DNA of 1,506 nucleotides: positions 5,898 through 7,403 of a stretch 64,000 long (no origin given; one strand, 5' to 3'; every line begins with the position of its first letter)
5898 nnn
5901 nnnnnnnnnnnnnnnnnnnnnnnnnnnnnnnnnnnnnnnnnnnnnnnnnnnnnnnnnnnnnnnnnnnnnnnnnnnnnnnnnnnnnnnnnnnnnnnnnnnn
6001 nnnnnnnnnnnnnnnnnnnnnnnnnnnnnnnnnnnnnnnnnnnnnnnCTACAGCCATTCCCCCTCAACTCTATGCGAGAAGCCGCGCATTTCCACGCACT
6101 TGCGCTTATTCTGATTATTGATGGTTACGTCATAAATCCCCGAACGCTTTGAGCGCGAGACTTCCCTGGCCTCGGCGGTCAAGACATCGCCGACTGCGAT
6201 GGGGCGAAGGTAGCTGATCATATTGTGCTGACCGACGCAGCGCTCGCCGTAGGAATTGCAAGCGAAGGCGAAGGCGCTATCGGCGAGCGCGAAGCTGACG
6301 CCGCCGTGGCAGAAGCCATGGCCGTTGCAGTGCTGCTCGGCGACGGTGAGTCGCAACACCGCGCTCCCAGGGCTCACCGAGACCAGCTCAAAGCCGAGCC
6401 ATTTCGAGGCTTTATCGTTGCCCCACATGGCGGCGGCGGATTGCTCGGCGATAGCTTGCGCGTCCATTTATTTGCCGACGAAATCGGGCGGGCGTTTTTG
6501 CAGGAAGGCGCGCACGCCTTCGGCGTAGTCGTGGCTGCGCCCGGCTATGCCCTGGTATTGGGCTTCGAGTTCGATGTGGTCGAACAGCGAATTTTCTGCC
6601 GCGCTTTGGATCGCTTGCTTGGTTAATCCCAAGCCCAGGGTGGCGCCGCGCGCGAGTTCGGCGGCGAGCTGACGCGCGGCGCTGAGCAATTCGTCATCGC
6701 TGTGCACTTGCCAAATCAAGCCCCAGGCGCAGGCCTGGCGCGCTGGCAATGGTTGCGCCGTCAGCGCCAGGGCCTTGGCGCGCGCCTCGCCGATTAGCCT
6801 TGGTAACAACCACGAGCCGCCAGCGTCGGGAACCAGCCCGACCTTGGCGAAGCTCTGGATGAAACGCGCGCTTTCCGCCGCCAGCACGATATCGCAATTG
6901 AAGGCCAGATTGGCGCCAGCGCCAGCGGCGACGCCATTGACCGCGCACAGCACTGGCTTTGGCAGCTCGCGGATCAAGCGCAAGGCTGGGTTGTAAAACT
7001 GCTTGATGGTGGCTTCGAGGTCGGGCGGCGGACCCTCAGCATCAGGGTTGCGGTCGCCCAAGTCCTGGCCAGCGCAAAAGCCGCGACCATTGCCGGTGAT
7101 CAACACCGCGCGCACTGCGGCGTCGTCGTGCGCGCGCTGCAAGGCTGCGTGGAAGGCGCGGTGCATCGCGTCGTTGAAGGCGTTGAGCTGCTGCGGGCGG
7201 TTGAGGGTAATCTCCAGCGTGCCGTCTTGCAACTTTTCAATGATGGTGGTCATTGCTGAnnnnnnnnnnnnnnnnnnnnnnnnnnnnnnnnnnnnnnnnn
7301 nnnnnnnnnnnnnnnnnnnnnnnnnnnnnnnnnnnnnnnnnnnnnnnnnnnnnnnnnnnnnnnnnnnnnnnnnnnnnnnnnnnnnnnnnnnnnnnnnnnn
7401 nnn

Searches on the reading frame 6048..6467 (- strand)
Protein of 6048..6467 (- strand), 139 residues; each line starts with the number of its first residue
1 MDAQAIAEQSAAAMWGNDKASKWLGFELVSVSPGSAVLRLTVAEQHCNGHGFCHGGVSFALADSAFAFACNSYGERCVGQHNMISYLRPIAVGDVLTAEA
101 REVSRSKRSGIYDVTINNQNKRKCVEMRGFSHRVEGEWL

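Call 11: search_protein_families(library=pfam, proteins=[window:6048-6467:-], max_evalue=0.01)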
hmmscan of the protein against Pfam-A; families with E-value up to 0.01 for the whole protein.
window:6048-6467:- (139 aa): 2 families
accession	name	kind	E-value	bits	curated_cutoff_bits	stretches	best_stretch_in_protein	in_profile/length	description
PF03061.28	4HBT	-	1.9e-17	63.8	20.6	1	50-124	1-78/79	Thioesterase superfamily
PF13622.12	4HBT_3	-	0.0076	16.9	24.3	0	49-127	8-78/83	Acyl-CoA thioesterase N-terminal domain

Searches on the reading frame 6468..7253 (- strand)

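Call 11: search_protein_families(library=pfam, proteins=[window:6468-7253:-], max_evalue=0.01)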
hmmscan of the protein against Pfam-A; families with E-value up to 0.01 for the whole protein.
window:6468-7253:- (261 aa): 2 families
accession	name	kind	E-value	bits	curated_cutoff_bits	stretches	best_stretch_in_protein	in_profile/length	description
PF00378.25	ECH_1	-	1.6e-61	208.3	27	1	9-260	3-250/251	Enoyl-CoA hydratase/isomerase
PF16113.10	ECH_2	-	1.7e-39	136.7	27.2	2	15-191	4-179/335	Enoyl-CoA hydratase/isomerase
